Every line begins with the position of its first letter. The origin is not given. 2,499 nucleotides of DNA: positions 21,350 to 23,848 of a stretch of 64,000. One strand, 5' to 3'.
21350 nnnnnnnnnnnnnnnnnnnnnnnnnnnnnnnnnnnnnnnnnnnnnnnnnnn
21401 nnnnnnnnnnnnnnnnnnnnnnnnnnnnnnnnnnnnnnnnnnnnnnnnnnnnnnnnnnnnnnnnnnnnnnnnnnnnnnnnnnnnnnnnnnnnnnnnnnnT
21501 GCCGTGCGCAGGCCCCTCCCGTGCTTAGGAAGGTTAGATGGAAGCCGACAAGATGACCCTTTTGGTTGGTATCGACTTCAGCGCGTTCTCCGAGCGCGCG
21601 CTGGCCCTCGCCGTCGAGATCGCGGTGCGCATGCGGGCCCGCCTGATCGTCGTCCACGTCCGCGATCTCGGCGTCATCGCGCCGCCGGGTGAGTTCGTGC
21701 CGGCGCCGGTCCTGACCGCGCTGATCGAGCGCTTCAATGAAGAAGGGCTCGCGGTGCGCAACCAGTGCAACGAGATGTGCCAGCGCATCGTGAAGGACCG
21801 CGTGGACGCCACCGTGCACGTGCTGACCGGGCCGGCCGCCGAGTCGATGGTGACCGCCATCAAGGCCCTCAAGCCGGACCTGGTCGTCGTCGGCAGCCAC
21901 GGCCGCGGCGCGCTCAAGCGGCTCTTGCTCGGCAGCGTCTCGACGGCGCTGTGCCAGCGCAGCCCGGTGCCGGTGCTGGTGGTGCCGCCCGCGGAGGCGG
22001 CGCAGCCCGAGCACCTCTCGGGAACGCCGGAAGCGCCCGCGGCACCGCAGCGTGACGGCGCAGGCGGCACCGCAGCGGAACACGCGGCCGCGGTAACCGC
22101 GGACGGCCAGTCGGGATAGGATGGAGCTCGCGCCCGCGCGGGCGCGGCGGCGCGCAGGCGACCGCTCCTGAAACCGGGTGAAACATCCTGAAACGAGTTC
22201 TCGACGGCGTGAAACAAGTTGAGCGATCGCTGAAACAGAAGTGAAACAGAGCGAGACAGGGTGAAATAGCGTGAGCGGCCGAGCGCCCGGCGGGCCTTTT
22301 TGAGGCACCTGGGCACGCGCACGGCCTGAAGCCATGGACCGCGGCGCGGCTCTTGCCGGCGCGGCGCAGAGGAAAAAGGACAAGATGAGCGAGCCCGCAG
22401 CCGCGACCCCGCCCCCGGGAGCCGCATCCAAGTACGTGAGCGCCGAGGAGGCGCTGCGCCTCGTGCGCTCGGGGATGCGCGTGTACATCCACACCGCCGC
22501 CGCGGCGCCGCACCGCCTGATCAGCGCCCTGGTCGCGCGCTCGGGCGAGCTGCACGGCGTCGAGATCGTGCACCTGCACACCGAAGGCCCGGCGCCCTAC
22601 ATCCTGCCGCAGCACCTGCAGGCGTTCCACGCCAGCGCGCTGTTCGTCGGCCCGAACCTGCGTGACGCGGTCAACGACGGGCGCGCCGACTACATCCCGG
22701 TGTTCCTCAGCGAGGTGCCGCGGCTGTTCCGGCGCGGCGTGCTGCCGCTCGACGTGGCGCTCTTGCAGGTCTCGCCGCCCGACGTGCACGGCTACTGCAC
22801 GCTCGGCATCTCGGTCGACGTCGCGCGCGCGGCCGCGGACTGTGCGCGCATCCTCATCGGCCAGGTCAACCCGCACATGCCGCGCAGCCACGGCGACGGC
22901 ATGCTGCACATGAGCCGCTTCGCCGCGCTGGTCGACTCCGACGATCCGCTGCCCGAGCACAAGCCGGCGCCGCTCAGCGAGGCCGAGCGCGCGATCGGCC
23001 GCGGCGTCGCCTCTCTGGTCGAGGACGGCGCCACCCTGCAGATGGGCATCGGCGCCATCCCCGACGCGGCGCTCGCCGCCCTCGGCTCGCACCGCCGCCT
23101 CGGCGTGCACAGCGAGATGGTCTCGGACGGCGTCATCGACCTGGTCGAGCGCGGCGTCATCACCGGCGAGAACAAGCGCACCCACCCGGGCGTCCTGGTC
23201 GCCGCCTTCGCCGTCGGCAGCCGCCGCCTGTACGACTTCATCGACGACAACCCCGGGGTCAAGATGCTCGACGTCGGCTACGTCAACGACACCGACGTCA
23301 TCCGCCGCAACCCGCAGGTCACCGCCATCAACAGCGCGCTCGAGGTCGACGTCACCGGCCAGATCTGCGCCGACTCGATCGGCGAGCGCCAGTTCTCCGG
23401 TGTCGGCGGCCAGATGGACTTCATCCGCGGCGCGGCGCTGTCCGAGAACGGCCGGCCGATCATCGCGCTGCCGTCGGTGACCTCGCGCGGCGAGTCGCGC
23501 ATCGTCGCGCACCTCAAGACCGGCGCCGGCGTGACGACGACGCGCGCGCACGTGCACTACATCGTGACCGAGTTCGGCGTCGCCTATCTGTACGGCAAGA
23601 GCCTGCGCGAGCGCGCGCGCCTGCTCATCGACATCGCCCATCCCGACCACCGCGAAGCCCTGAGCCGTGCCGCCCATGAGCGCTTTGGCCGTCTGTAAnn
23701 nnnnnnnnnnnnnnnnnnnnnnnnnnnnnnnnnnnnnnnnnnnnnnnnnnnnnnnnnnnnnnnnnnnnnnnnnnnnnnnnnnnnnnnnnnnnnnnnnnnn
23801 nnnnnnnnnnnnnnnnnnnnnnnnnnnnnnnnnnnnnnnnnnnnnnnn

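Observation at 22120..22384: Helically phased array of seven TGAAAC direct repeats upstream of a CoA-transferase gene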

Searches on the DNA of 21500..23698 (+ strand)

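Call 6: search_rna_families(source=window, start=21500, end=23000, threshold=evalue, max_evalue=10, show_alignments=2)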
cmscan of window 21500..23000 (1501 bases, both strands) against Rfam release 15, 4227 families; matches with E-value up to 10: 5.
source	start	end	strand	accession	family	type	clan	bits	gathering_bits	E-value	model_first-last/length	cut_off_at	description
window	21610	21678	+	RF01059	mir-598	Gene; miRNA;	-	23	69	0.068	1-80/80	no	mir-598 microRNA precursor family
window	22483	22555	-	RF03207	mir-3960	Gene; miRNA;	-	22.8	73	1.9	1-73/73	no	mir-3960 microRNA precursor family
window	22831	22862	-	RF02163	sR-tMet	Gene; snRNA; snoRNA; CD-box;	-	21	50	0.84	1-72/72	no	Small nucleolar RNA sR-tMet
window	21887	21947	-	RF01722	Pyrobac-1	Gene; sRNA;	-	17.1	40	5.5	1-60/60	no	Pyrobac-1 RNA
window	21956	22004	+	RF02405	P34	Gene; sRNA;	-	15.4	44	0.38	9-56/399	no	Pseudomonas sRNA P34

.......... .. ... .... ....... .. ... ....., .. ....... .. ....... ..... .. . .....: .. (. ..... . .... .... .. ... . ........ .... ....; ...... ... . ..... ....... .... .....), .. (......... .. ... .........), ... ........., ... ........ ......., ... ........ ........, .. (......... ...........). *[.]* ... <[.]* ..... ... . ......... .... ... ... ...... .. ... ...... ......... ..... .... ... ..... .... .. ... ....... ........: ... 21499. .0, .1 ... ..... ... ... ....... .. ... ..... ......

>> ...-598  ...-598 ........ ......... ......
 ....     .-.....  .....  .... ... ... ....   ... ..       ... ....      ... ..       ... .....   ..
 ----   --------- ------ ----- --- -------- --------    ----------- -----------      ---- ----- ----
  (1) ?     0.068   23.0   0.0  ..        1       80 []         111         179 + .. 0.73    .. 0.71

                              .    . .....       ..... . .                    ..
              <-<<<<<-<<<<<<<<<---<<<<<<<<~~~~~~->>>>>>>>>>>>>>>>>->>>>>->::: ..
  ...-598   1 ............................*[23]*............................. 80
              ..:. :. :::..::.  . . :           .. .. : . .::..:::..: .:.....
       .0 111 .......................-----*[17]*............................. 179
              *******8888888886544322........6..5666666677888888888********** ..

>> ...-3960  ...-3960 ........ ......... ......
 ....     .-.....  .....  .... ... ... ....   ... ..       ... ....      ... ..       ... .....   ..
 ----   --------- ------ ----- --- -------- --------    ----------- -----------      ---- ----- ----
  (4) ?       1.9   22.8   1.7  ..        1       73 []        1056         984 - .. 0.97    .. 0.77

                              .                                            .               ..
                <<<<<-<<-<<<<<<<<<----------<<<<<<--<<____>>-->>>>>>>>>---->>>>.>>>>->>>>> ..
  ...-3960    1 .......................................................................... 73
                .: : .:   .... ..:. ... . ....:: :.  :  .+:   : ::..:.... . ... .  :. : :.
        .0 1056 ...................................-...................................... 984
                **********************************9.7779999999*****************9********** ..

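Call 68: search_dna_similar(query=window:22120-22384:+, collection=plasmids, mode=distant, max_evalue=0.01, max_rows=10)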
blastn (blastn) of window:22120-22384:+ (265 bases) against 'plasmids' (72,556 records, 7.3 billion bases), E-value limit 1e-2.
No match.

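Call 69: search_dna_similar(query=L295:795-912:+, collection=phages, mode=distant, max_evalue=0.01, max_rows=10)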
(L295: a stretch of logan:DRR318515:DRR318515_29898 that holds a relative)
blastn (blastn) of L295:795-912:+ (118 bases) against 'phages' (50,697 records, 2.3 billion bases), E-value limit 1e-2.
No match.

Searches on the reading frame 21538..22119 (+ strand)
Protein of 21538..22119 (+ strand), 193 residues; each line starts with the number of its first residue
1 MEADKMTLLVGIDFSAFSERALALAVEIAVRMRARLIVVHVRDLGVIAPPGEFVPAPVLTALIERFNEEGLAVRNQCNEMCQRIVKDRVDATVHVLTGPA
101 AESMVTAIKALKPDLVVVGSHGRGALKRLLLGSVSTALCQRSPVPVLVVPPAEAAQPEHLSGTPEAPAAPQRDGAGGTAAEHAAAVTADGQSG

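Call 9: search_protein_families(library=pfam, proteins=[window:21538-22119:+])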
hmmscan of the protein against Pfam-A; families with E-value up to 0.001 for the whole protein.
window:21538-22119:+ (193 aa): 1 family
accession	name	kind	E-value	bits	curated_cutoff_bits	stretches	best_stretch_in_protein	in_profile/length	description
PF00582.32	Usp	-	4.2e-29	102.3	24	1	7-150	4-141/141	Universal stress protein family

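Call 14: find_encoding_contigs(protein=window:21538-22119:+, flank=6000, max_places=10)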
Protein window:21538-22119:+ (193 aa): 1 contig read that carries it; 1 place shown.
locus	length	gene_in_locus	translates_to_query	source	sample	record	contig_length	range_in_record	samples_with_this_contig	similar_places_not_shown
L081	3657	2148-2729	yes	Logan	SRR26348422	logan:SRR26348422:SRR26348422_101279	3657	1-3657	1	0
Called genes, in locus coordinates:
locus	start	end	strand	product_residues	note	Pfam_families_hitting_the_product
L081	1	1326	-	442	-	?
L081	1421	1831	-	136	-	PF00571:CBS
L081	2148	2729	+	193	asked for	PF00582:Usp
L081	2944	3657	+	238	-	?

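Call 34: search_protein_families(library=ncbifam, proteins=[window:21538-22119:+], max_evalue=0.00001)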
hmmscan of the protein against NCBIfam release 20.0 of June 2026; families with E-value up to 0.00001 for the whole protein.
window:21538-22119:+ (193 aa): 0 families

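Call 35: list_cluster_members(proteins=[P0001, window:21538-22119:+])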
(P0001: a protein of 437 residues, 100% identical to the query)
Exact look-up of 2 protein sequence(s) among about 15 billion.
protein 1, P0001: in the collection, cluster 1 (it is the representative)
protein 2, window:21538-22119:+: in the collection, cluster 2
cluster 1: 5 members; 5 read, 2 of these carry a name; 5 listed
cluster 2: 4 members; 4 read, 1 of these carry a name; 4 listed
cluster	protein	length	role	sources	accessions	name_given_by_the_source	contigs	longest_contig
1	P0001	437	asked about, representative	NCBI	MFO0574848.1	MAG: acetyl-CoA hydrolase/transferase C-terminal domain-containing protein [Polyangia ...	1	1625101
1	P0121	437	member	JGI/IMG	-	acyl-CoA hydrolase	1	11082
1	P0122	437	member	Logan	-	-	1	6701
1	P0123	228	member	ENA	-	-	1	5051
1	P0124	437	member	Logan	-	-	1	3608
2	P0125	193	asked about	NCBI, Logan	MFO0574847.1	MAG: universal stress protein [Polyangia bacterium]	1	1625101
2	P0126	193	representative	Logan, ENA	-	-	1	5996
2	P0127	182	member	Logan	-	-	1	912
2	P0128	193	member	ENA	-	-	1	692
